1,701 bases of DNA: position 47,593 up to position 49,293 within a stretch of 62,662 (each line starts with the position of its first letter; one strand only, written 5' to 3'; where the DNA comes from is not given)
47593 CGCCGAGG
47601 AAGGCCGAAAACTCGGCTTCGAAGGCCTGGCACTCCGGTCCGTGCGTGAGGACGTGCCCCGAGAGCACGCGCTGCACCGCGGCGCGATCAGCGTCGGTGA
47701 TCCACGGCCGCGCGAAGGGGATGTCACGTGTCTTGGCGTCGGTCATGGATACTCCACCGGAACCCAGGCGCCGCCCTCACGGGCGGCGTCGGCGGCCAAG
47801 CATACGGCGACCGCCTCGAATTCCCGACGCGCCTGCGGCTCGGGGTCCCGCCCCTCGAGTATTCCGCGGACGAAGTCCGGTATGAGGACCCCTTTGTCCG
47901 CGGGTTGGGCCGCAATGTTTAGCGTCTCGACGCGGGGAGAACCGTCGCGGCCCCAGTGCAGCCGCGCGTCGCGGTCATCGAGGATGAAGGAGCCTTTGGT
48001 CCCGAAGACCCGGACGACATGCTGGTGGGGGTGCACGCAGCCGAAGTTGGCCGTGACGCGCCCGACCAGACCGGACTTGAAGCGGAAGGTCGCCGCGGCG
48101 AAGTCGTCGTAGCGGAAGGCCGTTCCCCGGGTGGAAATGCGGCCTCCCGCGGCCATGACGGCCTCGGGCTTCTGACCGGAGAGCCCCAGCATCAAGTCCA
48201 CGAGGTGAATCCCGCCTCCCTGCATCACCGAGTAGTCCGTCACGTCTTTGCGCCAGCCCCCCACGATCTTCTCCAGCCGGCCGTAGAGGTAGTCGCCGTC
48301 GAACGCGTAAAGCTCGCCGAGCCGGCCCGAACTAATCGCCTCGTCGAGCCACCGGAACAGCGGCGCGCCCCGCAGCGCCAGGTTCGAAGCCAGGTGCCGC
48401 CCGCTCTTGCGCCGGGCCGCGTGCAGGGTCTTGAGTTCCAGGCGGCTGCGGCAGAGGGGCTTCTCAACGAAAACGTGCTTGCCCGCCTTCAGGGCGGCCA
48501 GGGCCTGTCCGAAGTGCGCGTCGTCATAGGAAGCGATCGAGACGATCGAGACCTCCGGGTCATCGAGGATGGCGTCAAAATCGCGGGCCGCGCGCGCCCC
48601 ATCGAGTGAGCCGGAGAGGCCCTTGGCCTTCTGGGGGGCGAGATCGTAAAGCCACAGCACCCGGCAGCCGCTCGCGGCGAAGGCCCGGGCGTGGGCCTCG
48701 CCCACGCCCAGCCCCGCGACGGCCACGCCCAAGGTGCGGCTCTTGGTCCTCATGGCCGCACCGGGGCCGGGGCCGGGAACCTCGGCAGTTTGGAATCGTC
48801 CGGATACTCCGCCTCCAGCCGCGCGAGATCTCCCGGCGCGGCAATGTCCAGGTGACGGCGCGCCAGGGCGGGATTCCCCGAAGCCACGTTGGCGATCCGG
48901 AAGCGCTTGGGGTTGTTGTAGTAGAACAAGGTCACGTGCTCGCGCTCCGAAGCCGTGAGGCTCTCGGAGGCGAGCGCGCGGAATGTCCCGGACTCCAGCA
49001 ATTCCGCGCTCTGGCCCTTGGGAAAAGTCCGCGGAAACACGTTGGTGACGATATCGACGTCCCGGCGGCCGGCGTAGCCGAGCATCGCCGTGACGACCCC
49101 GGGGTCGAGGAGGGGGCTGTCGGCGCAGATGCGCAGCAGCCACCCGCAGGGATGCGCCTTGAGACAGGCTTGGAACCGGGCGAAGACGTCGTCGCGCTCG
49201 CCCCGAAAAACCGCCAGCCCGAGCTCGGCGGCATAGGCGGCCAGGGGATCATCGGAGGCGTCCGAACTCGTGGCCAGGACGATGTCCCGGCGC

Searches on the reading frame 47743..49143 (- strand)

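Call 28: search_protein_families(library=pfam, proteins=[window:47743-49143:-], max_evalue=0.0001)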
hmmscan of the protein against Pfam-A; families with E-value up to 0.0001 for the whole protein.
window:47743-49143:- (466 aa): 3 families
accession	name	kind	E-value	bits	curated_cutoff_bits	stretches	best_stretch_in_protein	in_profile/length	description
PF22725.1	GFO_IDH_MocA_C3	-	1.4e-19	70.8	27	1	263-386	1-123/124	GFO/IDH/MocA C-terminal domain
PF01408.29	GFO_IDH_MocA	-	5.9e-16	59.7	24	1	139-252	2-117/120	Oxidoreductase family, NAD-binding Rossmann fold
PF02894.22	GFO_IDH_MocA_C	-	8.4e-13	49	22.9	1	268-461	2-216/218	Oxidoreductase family, C-terminal alpha/beta domain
